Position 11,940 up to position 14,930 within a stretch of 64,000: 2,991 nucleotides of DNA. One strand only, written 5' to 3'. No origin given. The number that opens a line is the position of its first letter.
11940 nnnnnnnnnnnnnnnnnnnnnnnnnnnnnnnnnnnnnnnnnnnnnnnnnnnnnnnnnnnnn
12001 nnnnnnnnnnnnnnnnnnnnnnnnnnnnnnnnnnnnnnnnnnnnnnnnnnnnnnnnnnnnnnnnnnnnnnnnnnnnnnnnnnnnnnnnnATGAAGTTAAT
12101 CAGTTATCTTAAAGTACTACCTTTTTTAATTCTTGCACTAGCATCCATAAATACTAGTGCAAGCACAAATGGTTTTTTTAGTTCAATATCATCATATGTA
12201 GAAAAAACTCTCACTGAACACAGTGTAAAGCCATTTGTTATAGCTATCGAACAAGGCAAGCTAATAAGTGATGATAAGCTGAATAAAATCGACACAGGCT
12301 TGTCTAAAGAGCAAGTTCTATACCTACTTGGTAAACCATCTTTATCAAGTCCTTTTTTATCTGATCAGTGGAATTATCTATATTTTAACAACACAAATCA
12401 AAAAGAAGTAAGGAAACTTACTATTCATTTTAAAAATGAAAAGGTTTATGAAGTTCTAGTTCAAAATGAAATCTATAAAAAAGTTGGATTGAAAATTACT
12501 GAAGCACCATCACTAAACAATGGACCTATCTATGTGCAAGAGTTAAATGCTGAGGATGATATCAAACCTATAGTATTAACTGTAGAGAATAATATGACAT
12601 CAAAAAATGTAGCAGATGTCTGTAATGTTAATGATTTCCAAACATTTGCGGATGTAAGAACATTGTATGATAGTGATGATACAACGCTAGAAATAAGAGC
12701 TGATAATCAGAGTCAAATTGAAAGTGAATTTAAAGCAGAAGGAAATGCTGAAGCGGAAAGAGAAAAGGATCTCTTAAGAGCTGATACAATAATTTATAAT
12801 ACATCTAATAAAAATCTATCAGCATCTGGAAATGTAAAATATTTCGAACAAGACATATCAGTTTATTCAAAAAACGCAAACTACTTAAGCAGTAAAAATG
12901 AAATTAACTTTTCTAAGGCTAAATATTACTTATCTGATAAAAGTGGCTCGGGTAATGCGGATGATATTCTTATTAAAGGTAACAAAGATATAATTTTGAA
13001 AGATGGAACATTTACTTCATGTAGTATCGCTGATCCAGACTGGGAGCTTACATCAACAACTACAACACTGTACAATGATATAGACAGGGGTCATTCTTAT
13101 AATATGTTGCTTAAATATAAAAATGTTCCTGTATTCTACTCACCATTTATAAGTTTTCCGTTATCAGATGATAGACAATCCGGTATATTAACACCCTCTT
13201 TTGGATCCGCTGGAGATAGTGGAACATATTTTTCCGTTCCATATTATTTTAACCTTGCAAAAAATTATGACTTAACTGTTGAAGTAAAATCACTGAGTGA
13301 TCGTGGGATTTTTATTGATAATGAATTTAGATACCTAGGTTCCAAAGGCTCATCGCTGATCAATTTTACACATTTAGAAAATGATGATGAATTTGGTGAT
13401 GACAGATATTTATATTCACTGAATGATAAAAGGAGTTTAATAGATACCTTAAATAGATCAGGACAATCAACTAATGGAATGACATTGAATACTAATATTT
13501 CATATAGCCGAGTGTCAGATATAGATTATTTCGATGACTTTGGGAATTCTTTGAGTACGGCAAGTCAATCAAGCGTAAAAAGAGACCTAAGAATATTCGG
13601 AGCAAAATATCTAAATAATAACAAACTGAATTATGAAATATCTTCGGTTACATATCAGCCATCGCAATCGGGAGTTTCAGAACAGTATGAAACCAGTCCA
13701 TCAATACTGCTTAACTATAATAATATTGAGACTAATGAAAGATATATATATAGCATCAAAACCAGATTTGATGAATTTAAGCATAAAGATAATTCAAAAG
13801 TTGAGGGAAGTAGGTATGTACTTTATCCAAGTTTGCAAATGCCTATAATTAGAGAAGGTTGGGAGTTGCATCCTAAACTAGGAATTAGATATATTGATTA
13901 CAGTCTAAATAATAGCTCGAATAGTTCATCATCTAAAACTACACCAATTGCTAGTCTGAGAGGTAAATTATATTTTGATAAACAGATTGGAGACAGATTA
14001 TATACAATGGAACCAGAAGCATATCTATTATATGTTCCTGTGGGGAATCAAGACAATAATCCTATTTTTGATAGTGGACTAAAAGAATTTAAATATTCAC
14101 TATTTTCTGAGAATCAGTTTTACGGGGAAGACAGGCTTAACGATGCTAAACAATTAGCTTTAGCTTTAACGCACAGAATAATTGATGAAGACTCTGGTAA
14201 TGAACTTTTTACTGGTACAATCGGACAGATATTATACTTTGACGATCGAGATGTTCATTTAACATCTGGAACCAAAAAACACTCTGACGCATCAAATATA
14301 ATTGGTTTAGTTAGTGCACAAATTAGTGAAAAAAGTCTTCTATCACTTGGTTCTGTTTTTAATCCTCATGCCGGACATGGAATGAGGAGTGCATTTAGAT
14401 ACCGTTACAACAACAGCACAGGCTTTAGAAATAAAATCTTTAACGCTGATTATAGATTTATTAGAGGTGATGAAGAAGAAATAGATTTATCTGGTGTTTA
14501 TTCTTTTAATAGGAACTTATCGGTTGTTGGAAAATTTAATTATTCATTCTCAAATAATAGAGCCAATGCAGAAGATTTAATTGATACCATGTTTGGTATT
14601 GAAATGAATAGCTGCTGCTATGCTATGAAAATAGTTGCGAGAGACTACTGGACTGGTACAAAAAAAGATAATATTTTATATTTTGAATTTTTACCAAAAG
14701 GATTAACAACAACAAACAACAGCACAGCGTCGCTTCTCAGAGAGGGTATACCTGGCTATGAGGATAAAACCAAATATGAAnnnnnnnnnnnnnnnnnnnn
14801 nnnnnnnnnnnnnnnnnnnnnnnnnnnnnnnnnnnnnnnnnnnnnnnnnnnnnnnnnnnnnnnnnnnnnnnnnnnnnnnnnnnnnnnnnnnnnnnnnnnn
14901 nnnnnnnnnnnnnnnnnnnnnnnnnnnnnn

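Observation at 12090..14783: BamE-like domain fused to the N-terminus of LptD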

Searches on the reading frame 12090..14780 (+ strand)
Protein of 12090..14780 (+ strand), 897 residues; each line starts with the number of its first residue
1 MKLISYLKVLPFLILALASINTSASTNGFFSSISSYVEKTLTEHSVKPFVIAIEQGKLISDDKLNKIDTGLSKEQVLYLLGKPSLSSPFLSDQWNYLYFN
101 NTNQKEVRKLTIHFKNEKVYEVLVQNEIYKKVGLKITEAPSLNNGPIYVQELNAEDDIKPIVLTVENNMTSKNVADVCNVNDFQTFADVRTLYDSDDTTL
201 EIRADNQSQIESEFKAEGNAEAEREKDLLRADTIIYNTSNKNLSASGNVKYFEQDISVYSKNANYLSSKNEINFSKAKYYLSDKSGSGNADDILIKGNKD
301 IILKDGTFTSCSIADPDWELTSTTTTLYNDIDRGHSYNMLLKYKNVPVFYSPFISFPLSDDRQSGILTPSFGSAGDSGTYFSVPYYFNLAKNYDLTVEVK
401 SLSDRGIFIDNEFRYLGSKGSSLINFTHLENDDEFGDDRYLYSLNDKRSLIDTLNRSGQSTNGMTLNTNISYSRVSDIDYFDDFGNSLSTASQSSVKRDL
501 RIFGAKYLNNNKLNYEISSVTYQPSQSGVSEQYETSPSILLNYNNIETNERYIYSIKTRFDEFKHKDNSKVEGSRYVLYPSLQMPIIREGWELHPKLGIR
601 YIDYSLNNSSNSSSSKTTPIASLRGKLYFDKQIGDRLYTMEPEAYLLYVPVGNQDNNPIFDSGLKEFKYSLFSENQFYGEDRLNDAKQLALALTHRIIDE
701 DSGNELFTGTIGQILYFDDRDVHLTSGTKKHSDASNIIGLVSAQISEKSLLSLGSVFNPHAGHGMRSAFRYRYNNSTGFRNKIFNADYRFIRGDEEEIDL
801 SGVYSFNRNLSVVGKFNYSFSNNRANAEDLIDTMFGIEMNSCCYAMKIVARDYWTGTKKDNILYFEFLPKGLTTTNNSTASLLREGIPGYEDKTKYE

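Call 3: search_protein_families(library=pfam, proteins=[window:12090-14780:+], max_evalue=1)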
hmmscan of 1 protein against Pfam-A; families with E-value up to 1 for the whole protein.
window:12090-14780:+ (897 aa): 4 families
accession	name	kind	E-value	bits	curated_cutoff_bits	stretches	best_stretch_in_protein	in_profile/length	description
PF04453.20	LptD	-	2.8e-52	178.8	22.4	1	458-807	10-381/384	LPS transport system D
PF04355.18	BamE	-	2.8e-15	56.3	23.2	1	56-119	1-66/71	Outer membrane protein assembly factor BamE domain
PF03968.19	LptD_N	-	0.00029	21.5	20.4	1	202-323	2-103/113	LptA/(LptD N-terminal domain) LPS transport protein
PF19059.5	DUF5755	-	0.009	16.6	25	1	72-131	21-75/91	Family of unknown function (DUF5755)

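Call 4: search_protein_families(library=ncbifam, proteins=[window:12090-14780:+], max_evalue=1)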
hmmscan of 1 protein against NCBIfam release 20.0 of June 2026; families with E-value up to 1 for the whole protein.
window:12090-14780:+ (897 aa): 5 families
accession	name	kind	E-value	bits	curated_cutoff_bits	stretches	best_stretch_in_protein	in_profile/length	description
NF003358.0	PRK04423.1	equivalog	2.9e-86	290.3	944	1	198-892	58-775/799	LPS-assembly protein LptD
NF002997.0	PRK03761.1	equivalog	2.8e-83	280.4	683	1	188-861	43-747/783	LPS assembly protein LptD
NF008585.0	PRK11548.1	equivalog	5.1e-10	39.3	93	1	52-119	31-100/113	outer membrane protein assembly factor BamE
NF047726.1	AutTranAdhPGAsTpgA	equivalog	9.9e-05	21.6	350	1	60-121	52-117/268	trimeric autotransporter adhesin/peptidogylcan-associated protein TpgA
NF004134.0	PRK05618.2-5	equivalog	0.036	13.5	316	1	108-225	90-202/217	50S ribosomal protein L25/general stress protein Ctc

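Call 5: find_homologous_proteins(query=window:12090-14780:+)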
Query window:12090-14780:+ (897 aa): 570 proteins with E <= 0.001 among 8000 candidates; the best 120 are listed.
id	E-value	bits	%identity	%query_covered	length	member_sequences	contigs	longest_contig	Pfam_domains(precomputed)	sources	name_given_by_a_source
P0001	0.0e+0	1963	98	100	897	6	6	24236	PF04453.21,PF04355.19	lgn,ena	-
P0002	0.0e+0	1678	82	100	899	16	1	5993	PF04453.21,PF04355.19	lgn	-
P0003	0.0e+0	1675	83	98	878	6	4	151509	PF04453.21,PF04355.19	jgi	jgi:LPS-assembly protein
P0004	0.0e+0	1656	81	100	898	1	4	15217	PF04453.21,PF04355.19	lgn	-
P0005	0.0e+0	1652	81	100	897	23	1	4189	PF04453.21,PF04355.19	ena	-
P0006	0.0e+0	1652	81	100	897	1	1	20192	PF04453.21,PF04355.19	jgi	-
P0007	0.0e+0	1646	81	100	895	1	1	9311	PF04453.21,PF04355.19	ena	-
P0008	0.0e+0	1646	80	100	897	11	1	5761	PF04453.21,PF04355.19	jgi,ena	-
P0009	0.0e+0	1643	81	100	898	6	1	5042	PF04453.21,PF04355.19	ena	-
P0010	0.0e+0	1642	80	100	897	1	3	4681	PF04453.21,PF04355.19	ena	-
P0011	0.0e+0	1641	81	100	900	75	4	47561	PF04453.21,PF04355.19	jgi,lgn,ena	-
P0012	0.0e+0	1597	84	94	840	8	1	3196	PF04453.21,PF04355.19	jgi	jgi:LPS-assembly protein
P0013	0.0e+0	1573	76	100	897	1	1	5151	PF04453.21,PF04355.19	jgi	-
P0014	0.0e+0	1547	76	100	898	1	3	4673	PF04453.21,PF04355.19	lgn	-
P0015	0.0e+0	1520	73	100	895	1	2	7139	PF04453.21,PF04355.19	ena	-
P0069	0.0e+0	1254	62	99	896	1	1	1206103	PF04453.21,PF04355.19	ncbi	-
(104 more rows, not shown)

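Call 10: find_related_loci(query=window:12090-14780:+, collection=genome_contigs, flank=6000)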
Query window:12090-14780:+ (897 aa) in genome_contigs; peptide patterns used: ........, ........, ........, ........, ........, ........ (x = any residue, [..] = any of these).
29 stretches matched a pattern; 1 encode a relative of the query (tblastn E <= 1e-3); 1 distinct loci.
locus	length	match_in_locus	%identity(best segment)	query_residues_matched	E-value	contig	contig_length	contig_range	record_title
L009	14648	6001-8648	66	12-897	0e+0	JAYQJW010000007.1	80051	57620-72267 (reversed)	MAG: Gammaproteobacteria bacterium isolate SD4487_NP_maxbin_bins.tsv.155 contig_54275_pilon, whole genome shotgun sequen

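Call 66: find_encoding_contigs(protein=P0069, flank=6000, max_places=2)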
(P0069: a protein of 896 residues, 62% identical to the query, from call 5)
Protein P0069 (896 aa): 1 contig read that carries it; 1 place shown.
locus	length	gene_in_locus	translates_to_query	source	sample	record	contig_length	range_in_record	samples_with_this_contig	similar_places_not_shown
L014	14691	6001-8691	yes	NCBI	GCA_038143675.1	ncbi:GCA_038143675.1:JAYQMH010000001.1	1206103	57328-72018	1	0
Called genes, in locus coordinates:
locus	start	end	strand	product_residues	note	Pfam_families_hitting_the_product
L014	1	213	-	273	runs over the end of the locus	PF13406:SLT_2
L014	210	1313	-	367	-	PF01098:FTSW_RODA_SPOVE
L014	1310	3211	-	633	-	PF03717:PBP_dimer, PF00905:Transpeptidase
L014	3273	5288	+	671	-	PF03030:H_PPase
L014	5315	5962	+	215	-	PF00406:ADK, PF13207:AAA_17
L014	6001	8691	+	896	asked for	PF04355:BamE, PF04453:LptD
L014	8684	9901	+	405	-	PF13623:SurA_N_2, PF13624:SurA_N_3, PF09312:SurA_N, PF13145:Rotamase_2 (faint), PF13616:Rotamase_3, PF00639:Rotamase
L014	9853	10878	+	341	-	PF04166:PdxA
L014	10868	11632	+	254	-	PF00398:RrnaAD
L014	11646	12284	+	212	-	PF04191:PEMT, PF04140:ICMT (weak)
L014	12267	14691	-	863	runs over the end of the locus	PF02861:Clp_N, PF20720:nSTAND3 (faint), PF00004:AAA, PF17871:AAA_lid_9, PF00004:AAA, PF07724:AAA_2, PF07728:AAA_5, PF10431:ClpB_D2-small, +9 more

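Call 67: predict_structure(alignment_id=A3)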
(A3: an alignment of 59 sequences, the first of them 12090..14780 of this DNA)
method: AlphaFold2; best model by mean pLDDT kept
length: 897 residues; sequences in the alignment: 59
mean_pLDDT: 57.7   pTM: 0.36
mean pLDDT of the five models: 57.7, 55.5, 54.5, 50.7, 47.7
residues with pLDDT >= 90: 1; 70-90: 279; 50-70: 281; < 50: 336
segments of 3 or more residues with pLDDT < 50: 1-34, 36-38, 44-56, 150-177, 187-190, 192-195, 331-339, 346-404, 406-410, 412-416, 422-439, 476-496, 522-535, 549-551, 569-582, 605-611, 651-687, 717-733, 841-843, 870-873, 875-880, 886-897
pLDDT, mean of each block of 10 residues (from residue 1): 34 34 29 45 40 49 78 80 61 75 63 84 83 66 63 35 32 43 48 54 82 84 79 86 87 83 82 85 77 79 76 69 61 44 49 31 29 35 33 40 44 47 46 44 60 66 76 46 31 44 75 71 40 53 60 56 51 46 53 56 49 53 69 75 68 37 26 25 43 75 75 57 33 57 79 72 68 63 71 64 67 68 56 65 59 65 64 46 47 39
secondary structure, 60 per line:
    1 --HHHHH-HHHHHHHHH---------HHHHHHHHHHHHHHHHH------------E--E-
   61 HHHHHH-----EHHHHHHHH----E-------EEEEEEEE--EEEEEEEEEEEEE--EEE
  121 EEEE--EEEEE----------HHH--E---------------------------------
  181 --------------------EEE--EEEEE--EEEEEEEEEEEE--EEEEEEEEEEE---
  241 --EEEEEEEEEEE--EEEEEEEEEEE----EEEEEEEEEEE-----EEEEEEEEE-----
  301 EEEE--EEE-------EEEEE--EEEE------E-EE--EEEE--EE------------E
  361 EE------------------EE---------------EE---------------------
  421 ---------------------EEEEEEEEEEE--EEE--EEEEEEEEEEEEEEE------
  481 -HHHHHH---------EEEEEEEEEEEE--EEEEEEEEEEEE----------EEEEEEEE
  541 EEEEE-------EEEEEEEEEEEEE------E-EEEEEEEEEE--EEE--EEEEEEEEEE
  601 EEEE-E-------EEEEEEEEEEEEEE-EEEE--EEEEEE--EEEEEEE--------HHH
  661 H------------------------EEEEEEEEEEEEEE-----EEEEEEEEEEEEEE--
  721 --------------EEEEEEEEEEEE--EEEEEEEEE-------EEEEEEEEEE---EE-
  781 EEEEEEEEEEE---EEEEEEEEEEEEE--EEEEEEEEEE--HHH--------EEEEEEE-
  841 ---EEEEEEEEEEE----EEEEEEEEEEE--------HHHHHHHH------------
elements in order (helices of 4 or more, strands of 3 or more residues): H3-7 H9-17 H27-43 H61-66 H73-80 E93-100 E103-115 E118-124 E127-131 E201-203 E206-210 E213-224 E227-237 E243-253 E256-266 E271-281 E287-295 E301-304 E307-309 E317-321 E324-327 E340-343 E360-362 E442-452 E455-457 E460-474 H482-487 E497-508 E511-522 E533-545 E553-565 E574-583 E586-588 E591-604 E614-627 E629-632 E635-640 E643-649 H658-661 E686-699 E705-718 E735-746 E749-757 E765-774 E781-791 E795-807 E810-819 E833-839 E844-854 E859-869 H878-885

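Call 69: search_solved_structures(query=window:12600-14780:+, max_evalue=0.00001, show_alignments=1)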
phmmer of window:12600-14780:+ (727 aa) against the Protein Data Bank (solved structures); distinct sequences matched with E-value up to 0.00001: 15.
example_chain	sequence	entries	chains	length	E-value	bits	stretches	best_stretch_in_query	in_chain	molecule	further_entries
7omm_A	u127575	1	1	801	4e-62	214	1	33-720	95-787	LPS-assembly protein LptD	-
8h1r_A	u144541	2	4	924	2.1e-60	208.3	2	74-328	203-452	LPS-assembly protein LptD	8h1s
5iv9_A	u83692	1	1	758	4.6e-54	187.4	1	71-549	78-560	LPS-assembly protein LptD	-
5iva_A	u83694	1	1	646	7.1e-51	176.8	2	167-328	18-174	LPS-assembly protein LptD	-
9kn3_A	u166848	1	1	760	5e-46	160.8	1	72-721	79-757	LPS-assembly protein LptD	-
9fz5_A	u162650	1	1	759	5.6e-46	160.6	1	72-721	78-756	LPS-assembly protein LptD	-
9i9z_A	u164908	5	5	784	6.6e-46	160.4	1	72-721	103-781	LPS-assembly protein LptD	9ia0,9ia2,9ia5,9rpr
4q35_A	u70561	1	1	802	7.5e-46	160.2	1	72-721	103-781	LPS-assembly protein LptD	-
9rps_A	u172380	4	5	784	9.5e-46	159.9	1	72-721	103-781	LPS-assembly protein LptD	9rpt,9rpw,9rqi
9i92_A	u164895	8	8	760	9.9e-46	159.8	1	72-721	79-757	LPS-assembly protein LptD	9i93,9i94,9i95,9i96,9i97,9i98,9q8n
5iv8_A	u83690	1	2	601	1.3e-44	156.1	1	168-549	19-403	LPS biosynthesis protein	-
9p1u_F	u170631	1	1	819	3.1e-44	154.9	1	72-721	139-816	LPS-assembly protein LptD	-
4n4r_A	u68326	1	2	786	3.5e-44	154.7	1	71-721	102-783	LPS-assembly protein LptD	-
4rhb_A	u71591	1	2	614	8.4e-38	133.6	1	169-722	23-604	LPS-assembly protein LptD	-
5ixm_A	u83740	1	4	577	3.2e-34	121.8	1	193-721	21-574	LPS-assembly protein LptD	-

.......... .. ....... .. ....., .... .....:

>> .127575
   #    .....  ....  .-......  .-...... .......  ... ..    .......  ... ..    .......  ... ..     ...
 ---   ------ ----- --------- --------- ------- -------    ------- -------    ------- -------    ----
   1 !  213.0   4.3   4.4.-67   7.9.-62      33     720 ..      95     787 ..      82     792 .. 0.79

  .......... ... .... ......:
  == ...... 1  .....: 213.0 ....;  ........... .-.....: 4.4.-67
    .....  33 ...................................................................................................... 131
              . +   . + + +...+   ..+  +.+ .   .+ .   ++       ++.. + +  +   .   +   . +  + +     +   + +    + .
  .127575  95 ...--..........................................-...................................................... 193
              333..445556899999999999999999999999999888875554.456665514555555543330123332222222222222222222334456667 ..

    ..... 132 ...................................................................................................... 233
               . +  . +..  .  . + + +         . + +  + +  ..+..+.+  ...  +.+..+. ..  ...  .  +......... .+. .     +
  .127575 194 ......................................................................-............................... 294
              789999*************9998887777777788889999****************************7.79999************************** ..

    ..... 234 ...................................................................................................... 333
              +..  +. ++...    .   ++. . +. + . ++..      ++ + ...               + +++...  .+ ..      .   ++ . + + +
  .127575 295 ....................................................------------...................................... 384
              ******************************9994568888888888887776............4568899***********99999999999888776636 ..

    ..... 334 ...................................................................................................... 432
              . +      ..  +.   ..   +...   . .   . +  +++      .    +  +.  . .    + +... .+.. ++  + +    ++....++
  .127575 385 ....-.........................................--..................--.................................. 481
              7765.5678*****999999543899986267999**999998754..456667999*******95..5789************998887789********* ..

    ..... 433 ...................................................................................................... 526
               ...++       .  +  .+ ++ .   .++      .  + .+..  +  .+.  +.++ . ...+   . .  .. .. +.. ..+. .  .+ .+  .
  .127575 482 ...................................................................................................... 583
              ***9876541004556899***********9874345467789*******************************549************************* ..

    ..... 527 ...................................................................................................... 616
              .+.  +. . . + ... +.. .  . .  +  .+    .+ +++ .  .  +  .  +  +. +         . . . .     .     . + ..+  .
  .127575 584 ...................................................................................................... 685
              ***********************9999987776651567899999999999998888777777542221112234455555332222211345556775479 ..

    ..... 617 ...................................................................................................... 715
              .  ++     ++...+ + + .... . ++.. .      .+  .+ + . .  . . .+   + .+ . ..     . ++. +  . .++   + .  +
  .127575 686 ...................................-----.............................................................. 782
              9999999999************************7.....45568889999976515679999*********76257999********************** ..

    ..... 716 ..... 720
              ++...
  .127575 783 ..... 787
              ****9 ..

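Call 70: fold_search(model_id=the predicted structure, library=pdb)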
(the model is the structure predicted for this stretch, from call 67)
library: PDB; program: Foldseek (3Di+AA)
matches with E <= 10: 638; with E <= 0.001: 40
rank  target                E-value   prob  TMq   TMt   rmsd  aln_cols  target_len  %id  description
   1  9a39_MODEL_1_A        1.3e-25  1.00  0.37  0.42  25.1       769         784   22  Model of E. coli LptD by in-cell photo-crosslinking MS and deep learning (released 2023-02-24)
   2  9ia0_A                3.0e-25  1.00  0.32  0.37  27.2       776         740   21  LpDE from Escherichia coli (released 2025-12-10)
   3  5iv9_A                4.1e-25  1.00  0.33  0.37  27.2       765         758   21  The LPS Transporter LptDE from Klebsiella pneumoniae, full-length (released 2016-05-18)
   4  9kn3_A                3.1e-24  1.00  0.32  0.37  27.6       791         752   20  Cryo-EM structure of LptDEM complex from Escherichia coli (released 2025-07-23)
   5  4q35_A                4.7e-24  1.00  0.31  0.35  26.9       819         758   20  Structure of a membrane protein (released 2014-06-25)
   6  8h1s_A                1.1e-23  1.00  0.33  0.35  28.7       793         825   24  Crystal structure of apo-LptDE complex (released 2023-10-11)
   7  8h1r_D                1.5e-23  1.00  0.32  0.36  27.9       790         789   24  Crystal structure of LptDE-YifL complex (released 2023-10-25)
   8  9fz5_A                1.9e-23  1.00  0.32  0.38  27.2       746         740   22  Cryo-EM structure of LptDE-YedD complex from Escherichia Coli (released 2025-04-09)
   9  8h1s_C                5.3e-23  1.00  0.30  0.32  28.9       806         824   22  Crystal structure of apo-LptDE complex (released 2023-10-11)
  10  8h1r_A                1.9e-22  1.00  0.33  0.39  26.3       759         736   24  Crystal structure of LptDE-YifL complex (released 2023-10-25)
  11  7omm_A                2.6e-22  1.00  0.33  0.40  27.3       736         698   23  Cryo-EM structure of N. gonorhoeae LptDE in complex with ProMacrobodies (MBPs have not been built de novo) (released 2022-05-04)
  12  9rpr_A                6.0e-22  1.00  0.32  0.38  26.9       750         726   22  Cryo-EM structure of LptDEM complex containing Shigella flexneri LptE and endogenous E. coli LptD and LptM (released 2025-12-10)
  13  9ia5_A                1.9e-21  1.00  0.32  0.38  26.4       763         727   22  LpDEM from Escherichia coli (released 2025-12-10)
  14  9rps_A                1.0e-20  1.00  0.32  0.37  26.5       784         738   20  Cryo-EM structure of Shigella flexneri LptDE in complex with RTP45 superinfection exclusion protein from RTP bacteriop (released 2025-12-10)
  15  9ia2_A                3.5e-19  1.00  0.32  0.39  25.7       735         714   22  LpDEM from Escherichia coli (released 2025-12-10)
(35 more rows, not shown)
